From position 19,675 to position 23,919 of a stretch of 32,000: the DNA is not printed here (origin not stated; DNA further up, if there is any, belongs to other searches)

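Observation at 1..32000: Two tandem paralogous CobN-chelatase / TonB-receptor / exporter modules: candidate envelope-spanning metallo-tetrapyrrole processing system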

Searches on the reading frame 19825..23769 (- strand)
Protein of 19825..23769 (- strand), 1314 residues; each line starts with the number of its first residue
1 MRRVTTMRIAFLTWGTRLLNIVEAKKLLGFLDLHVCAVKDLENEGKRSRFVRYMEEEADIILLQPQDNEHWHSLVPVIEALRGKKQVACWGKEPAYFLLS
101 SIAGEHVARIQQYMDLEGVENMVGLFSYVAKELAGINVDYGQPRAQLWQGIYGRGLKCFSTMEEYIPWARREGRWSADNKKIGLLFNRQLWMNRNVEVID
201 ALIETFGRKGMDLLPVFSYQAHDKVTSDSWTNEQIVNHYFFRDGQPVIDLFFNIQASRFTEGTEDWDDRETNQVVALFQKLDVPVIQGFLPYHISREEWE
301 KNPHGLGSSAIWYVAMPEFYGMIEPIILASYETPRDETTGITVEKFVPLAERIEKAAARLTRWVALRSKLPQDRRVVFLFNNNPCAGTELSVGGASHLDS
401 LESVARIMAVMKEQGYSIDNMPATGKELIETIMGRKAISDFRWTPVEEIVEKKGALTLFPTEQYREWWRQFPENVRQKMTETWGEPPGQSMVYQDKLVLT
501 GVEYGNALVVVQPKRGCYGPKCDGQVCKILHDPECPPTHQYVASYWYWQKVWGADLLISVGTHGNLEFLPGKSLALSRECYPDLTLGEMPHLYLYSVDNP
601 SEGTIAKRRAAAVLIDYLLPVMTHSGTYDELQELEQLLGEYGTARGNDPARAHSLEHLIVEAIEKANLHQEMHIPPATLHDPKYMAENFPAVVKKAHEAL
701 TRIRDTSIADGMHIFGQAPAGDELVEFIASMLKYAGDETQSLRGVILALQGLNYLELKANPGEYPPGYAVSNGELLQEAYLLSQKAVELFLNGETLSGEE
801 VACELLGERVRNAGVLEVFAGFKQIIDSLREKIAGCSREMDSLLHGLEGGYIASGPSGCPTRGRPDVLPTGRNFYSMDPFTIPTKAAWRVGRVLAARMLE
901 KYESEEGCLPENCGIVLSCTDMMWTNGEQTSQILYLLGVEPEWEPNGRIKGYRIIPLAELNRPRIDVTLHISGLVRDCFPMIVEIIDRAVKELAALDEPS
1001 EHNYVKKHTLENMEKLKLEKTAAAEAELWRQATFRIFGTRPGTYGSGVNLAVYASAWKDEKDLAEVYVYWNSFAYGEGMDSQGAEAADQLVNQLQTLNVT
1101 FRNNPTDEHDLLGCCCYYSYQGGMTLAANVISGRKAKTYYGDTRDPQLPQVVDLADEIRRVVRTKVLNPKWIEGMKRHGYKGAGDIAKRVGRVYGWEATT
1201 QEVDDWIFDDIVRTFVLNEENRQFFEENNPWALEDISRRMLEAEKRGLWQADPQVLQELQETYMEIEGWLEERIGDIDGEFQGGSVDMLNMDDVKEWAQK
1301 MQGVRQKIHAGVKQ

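Call 6: search_protein_families(library=pfam, proteins=[window:19825-23769:-])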
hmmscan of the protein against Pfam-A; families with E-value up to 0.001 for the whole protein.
window:19825-23769:- (1314 aa): 1 family
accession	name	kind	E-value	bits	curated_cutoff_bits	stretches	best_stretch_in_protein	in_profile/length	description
PF02514.21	CobN-Mg_chel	-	0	1245.9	24.5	1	112-1255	2-1089/1090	CobN/Magnesium Chelatase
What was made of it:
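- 19825..23769 (-): CobN2, the large subunit of a class I chelatase. Cytoplasmic. CobN-Mg_chel, 1246 bits (call 6).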

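Call 15: find_related_loci(query=window:19825-23769:-, collection=genome_contigs, flank=10000)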
Query window:19825-23769:- (1314 aa) in genome_contigs; peptide patterns used: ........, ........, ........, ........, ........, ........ (x = any residue, [..] = any of these).
4 stretches matched a pattern, but none encodes a relative of the query by tblastn (E <= 1e-3).
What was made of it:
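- Tried and rejected: The first genome_contigs scan, with CobN2 alone, found no relative (call 15).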

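Call 17: find_homologous_proteins(query=window:19825-23769:-, max_evalue=1e-20)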
Query window:19825-23769:- (1314 aa): 416 proteins with E <= 1e-20 among 8000 candidates; the best 120 are listed.
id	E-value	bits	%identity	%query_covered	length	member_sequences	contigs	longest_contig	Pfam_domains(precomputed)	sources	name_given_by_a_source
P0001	0.0e+0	3075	100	100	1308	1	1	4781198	PF02514.22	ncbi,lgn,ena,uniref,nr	ncbi:cobaltochelatase subunit CobN [Methylomusa anaerophila]|uniref:Aerobic cobaltochelatase subunit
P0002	0.0e+0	2386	75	99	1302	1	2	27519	PF02514.22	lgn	-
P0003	0.0e+0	1810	59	99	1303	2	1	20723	PF02514.22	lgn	-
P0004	0.0e+0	1757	57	99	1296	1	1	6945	PF02514.22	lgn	-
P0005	0.0e+0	1713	55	99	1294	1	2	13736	PF02514.22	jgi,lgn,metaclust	metaclust:\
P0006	0.0e+0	1577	52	99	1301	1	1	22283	PF02514.22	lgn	-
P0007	0.0e+0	1572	52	99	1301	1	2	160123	PF02514.22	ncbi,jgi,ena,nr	ncbi:MAG: cobalt chelatase [Firmicutes bacterium HGW-Firmicutes-8]|nr:MAG: cobalt chelatase [Firmicu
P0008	0.0e+0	1451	50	99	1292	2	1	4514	PF02514.22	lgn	-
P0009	0.0e+0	1443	49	99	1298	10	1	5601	PF02514.22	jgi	-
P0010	0.0e+0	1441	49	99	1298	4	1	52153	PF02514.22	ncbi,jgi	jgi:cobaltochelatase CobN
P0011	0.0e+0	1435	49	99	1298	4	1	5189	PF02514.22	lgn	-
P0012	0.0e+0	1422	49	99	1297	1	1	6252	PF02514.22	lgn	-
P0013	0.0e+0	1388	45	99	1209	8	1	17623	PF02514.22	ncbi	-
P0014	0.0e+0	1385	48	99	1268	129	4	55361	PF02514.22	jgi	-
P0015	0.0e+0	1382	48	99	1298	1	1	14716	PF02514.22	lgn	-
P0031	0.0e+0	1354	48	99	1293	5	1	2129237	PF02514.22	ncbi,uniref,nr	ncbi:Cobaltochelatase [Ammonifex degensii KC4]|uniref:Cobaltochelatase n=1 Tax=Ammonifex degensii (s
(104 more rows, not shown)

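Call 20: find_encoding_contigs(protein=P0001, flank=10000, max_places=4)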
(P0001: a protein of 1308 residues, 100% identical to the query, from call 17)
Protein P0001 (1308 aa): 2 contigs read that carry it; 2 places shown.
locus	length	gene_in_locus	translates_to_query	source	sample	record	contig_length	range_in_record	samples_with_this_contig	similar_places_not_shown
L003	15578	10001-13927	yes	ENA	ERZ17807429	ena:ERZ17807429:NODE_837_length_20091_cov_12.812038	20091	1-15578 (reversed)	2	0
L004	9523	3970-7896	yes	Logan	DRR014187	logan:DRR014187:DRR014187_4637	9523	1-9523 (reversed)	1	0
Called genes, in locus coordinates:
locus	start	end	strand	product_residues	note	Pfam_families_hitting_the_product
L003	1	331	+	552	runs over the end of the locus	PF01078:Mg_chelatase (faint), PF02463:SMC_N (weak), PF13191:AAA_16 (faint), PF13476:AAA_23 (faint), PF13481:AAA_25 (faint), PF00005:ABC_tran, PF00005:ABC_tran, PF13555:AAA_29 (weak), +5 more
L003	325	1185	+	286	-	PF02361:CbiQ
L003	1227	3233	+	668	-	PF07728:AAA_5 (faint), PF01078:Mg_chelatase (weak), PF17863:AAA_lid_2, PF05762:VWA_CoxE (weak), PF26791:AAPxQ, PF00092:VWA, PF13519:VWA_2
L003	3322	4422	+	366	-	PF00493:MCM (faint), PF07728:AAA_5 (weak), PF01078:Mg_chelatase, PF17863:AAA_lid_2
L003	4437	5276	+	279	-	PF00005:ABC_tran, PF13304:AAA_21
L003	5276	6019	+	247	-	PF01061:ABC2_membrane, PF12698:ABC2_membrane_3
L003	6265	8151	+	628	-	-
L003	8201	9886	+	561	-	PF01011:PQQ (faint), PF13570:Beta-prop_ACSF4 (faint), PF23381:Beta-prop_IFT122_1st (faint), PF13360:PQQ_2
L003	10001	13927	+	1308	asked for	PF02514:CobN-Mg_chel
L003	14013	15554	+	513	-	PF07715:Plug, PF00593:TonB_dep_Rec_b-barrel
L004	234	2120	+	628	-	-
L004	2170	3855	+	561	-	PF01011:PQQ (faint), PF13570:Beta-prop_ACSF4 (faint), PF23381:Beta-prop_IFT122_1st (faint), PF13360:PQQ_2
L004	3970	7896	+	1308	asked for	PF02514:CobN-Mg_chel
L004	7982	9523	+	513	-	PF07715:Plug, PF00593:TonB_dep_Rec_b-barrel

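Call 21: find_encoding_contigs(protein=P0002, flank=10000, max_places=3)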
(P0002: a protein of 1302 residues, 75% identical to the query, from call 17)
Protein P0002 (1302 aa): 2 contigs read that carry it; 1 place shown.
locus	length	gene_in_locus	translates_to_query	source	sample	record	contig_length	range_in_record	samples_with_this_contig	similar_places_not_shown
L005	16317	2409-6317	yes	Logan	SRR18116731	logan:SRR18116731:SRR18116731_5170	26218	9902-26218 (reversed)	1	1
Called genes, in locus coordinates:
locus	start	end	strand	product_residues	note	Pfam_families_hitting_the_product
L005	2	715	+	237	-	?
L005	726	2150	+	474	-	PF00400:WD40 (faint), PF07676:PD40 (faint), PF12894:ANAPC4_WD40 (faint), PF13570:Beta-prop_ACSF4 (weak), PF18975:DUF5711 (faint), PF23381:Beta-prop_IFT122_1st (faint), PF25174:Beta-prop_THOC3 (weak), PF13360:PQQ_2, +1 more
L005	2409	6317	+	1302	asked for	PF02514:CobN-Mg_chel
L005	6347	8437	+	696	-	PF07715:Plug, PF00593:TonB_dep_Rec_b-barrel, PF14905:OMP_b-brl_3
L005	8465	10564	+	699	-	PF07715:Plug, PF00593:TonB_dep_Rec_b-barrel, PF14905:OMP_b-brl_3, PF25183:OMP_b-brl_4 (weak)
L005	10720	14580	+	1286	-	PF02514:CobN-Mg_chel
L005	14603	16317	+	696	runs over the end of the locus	PF01497:Peripla_BP_2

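Call 25: search_solved_structures(query=window:19825-23769:-, max_evalue=0.001)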
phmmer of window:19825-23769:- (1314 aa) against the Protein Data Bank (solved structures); distinct sequences matched with E-value up to 0.001: 10.
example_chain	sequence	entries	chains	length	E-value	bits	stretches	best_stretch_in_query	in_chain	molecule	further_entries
7c6o_A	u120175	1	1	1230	1e-174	586.2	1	278-1271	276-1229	Cobalamin biosynthesis protein CobN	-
9uk9_A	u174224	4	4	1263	1.9e-156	525.6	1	183-1251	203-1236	Cobaltochelatase subunit CobN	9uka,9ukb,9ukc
4zhj_A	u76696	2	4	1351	5.6e-155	520.8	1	138-1271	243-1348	Mg-chelatase subunit ChlH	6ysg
6yt0_B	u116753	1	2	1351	1.3e-154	519.5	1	138-1271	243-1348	Mg-chelatase subunit ChlH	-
6ytj_AAA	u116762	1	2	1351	1.9e-154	519.1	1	138-1271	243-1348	Mg-chelatase subunit ChlH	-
6ytn_AAA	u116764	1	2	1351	8e-154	517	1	138-1271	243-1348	Mg-chelatase subunit ChlH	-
9d26_A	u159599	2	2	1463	8.2e-110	371.1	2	817-1267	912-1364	HmuS heme dechelatase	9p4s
6ys9_A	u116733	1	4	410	2.3e-79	270.2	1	865-1271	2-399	Magnesium-protoporphyrin methyltransferase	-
9fpc_A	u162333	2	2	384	3.8e-78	266.2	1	880-1250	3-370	Cobn protein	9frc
5ewu_A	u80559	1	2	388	1.7e-70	240.9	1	881-1271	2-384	Magnesium-chelatase subunit ChlH, chloroplastic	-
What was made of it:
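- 19825..23769 (-): PDB scores: CobN 586, ChlH 521, HmuS 371 bits (call 25).
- On HmuS/BtuS haem dechelatase: M. tuberculosis CobN scores 586 bits and ChlH 521 bits (call 25).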

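Call 30: search_protein_families(library=ncbifam, proteins=[window:19825-23769:-], max_evalue=0.00001)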
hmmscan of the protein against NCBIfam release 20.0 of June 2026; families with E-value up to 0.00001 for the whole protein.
window:19825-23769:- (1314 aa): 9 families
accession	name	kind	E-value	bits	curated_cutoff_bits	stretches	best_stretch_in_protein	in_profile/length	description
NF004646.0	PRK05989.2-4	equivalog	0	1532.7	1468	1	7-1305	1-1275/1277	cobaltochelatase subunit CobN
NF004643.0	PRK05989.2-1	equivalog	0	1168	1926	1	107-1288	91-1176/1184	cobaltochelatase subunit CobN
TIGR02257.1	cobalto_cobN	equivalog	1e-250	835.2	822.05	1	24-1265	47-1223/1226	cobaltochelatase subunit CobN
TIGR02025.1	BchH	equivalog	2e-234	781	829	1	112-1271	168-1269/1271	magnesium chelatase subunit H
NF009140.0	PRK12493.1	equivalog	3.6e-219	730.7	1300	1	139-1271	214-1307/1313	magnesium chelatase subunit H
NF008973.0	PRK12321.1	equivalog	3.1e-188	627.9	1235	2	833-1253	691-1091/1105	cobaltochelatase subunit CobN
NF004645.0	PRK05989.2-3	equivalog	2.5e-173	578.6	1619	2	829-1265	984-1432/1597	cobaltochelatase subunit CobN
NF009942.0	PRK13405.1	equivalog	8e-173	576.9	1166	2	800-1271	786-1239/1245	magnesium chelatase subunit H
NF004644.0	PRK05989.2-2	equivalog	9.2e-173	577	1248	2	837-1267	760-1189/1289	cobaltochelatase subunit CobN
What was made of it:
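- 19825..23769 (-): NF004646 scores 1533 against a cut-off of 1468 (call 30).
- NCBI names the proteins cobaltochelatase subunit CobN (calls 17, 30).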

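Call 76: search_solved_structures(query=L005:8465-10564:+, max_evalue=1e-10)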
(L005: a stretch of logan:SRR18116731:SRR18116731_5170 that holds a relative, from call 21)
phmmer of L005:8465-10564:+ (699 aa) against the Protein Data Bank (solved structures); distinct sequences matched with E-value up to 1e-10: 56.
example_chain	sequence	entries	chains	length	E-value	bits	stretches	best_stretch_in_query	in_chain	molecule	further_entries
2hdf_A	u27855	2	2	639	1.2e-39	139.7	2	37-169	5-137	Colicin I receptor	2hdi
9nn6_A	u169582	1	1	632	3.7e-39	138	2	41-169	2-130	Colicin I receptor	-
1nqf_A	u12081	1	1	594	3.1e-30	108.6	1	39-186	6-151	Vitamin B12 receptor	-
3rgm_A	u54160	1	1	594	1.1e-29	106.8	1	39-185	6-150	Vitamin B12 transporter BtuB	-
3rgn_A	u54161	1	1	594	1.6e-29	106.2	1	39-186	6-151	Vitamin B12 transporter BtuB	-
1nqe_A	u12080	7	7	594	1.6e-29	106.2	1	39-186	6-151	Vitamin B12 receptor | Vitamin B12 transporter btuB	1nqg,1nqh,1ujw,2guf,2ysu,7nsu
2gsk_A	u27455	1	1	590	2.1e-29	105.8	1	39-186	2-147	Vitamin B12 transporter btuB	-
3m8b_A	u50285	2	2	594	5.6e-29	104.4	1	39-186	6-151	Vitamin B12 transporter btuB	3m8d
8the_A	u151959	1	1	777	2.1e-28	102.5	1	32-218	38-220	Heme/hemoglobin uptake outer membrane receptor PhuR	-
6v81_A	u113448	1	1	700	6.2e-25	91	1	23-259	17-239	Probable TonB-dependent receptor YncD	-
9c4o_A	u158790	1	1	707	2.6e-24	89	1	40-259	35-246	Pyrroloquinoline quinone transporter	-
5mzs_A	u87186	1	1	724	9e-24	87.2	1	28-169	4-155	Ferric enterobactin receptor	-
5m9b_A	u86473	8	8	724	1.2e-23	86.8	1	28-169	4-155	Ferric enterobactin receptor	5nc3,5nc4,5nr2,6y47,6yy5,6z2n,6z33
6r1f_A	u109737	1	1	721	1.8e-23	86.2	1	33-169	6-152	Ferric enterobactin receptor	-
6i2j_A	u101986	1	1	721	2e-23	86.1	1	33-169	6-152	Ferric enterobactin receptor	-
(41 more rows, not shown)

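Call 80: search_protein_families(library=pfam, alignment_id=A7, max_evalue=0.00001)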
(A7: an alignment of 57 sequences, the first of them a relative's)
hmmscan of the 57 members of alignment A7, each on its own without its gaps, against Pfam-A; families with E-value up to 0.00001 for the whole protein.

A. member 1, L005:14603-16317:+ (571 aa): 1 family
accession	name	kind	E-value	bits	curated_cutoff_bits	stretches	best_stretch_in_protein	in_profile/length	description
PF01497.23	Peripla_BP_2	-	2.3e-38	132.4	27.5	2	65-318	1-234/235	Periplasmic binding protein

B. families by the number of members that match (of 57 scanned): 66 families (the first 25 are shown)
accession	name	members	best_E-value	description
PF03544.19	TonB_C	6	1.8e-21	Gram-negative bacterial TonB protein C-terminal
PF13103.11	TonB_2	4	1.9e-07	TonB C terminal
PF02472.21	ExbD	2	7.9e-30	Biopolymer transport protein ExbD/TolR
PF08447.18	PAS_3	2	2.1e-28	PAS fold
PF01618.21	MotA_ExbB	2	2.2e-26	MotA/TolQ/ExbB proton channel family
PF01895.24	PhoU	2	2.4e-23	PhoU domain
PF16576.10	HlyD_D23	2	3.8e-18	Barrel-sandwich domain of CusB or HlyD membrane-fusion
PF13437.12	HlyD_3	2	1.3e-11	HlyD family secretion protein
PF13534.11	Fer4_17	2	9.9e-09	4Fe-4S dicluster domain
PF08448.16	PAS_4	2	5.9e-08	PAS fold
PF07752.16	S-layer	1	2.3e-75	S-layer protein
PF00563.25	EAL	1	1.7e-71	EAL domain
PF02572.21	CobA_CobO_BtuR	1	8.6e-65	ATP:corrinoid adenosyltransferase BtuR/CobO/CobP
PF01891.21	CbiM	1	2.1e-56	Cobalt uptake substrate-specific transmembrane region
PF12953.12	DUF3842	1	1.2e-54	Domain of unknown function (DUF3842)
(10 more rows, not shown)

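Call 109: find_encoding_contigs(protein=P0031, flank=10000, max_places=1)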
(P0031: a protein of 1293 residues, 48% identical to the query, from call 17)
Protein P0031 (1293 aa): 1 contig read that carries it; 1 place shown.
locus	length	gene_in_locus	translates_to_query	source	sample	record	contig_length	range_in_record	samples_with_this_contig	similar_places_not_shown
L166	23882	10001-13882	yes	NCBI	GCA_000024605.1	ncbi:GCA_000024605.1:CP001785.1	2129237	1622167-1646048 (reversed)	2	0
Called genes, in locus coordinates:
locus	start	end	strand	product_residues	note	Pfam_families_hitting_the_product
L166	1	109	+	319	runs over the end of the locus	PF06574:FAD_syn, PF01687:Flavokinase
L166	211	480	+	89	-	PF00312:Ribosomal_S15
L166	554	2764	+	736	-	PF01138:RNase_PH, PF03725:RNase_PH_C, PF03726:PNPase, PF01138:RNase_PH, PF00013:KH_1, PF00575:S1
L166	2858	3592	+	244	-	PF01522:Polysacc_deac_1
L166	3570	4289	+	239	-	PF01520:Amidase_3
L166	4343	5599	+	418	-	PF00675:Peptidase_M16, PF05193:Peptidase_M16_C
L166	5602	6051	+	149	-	PF00692:dUTPase, PF22769:DCD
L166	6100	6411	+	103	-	-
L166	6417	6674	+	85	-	PF05239:PRC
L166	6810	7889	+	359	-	PF02882:THF_DHG_CYH_C (faint), PF01488:Shikimate_DH, PF03435:Sacchrp_dh_NADP (faint), PF13460:NAD_binding_10 (weak)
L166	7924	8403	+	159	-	PF03449:GreA_GreB_N, PF01272:GreA_GreB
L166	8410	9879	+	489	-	PF01336:tRNA_anti-codon, PF00152:tRNA-synt_2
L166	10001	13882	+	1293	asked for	PF02514:CobN-Mg_chel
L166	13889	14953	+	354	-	PF01497:Peripla_BP_2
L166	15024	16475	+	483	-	PF07833:Cu_amine_oxidN1, PF01497:Peripla_BP_2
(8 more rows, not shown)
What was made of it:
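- Relatives of this CobN clade sit next to Peripla_BP_2/FecCD importers (calls 21, 109). Sister loci use Peripla_BP_2/FecCD importers, which are typical for bulky chelates (calls 21, 109).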
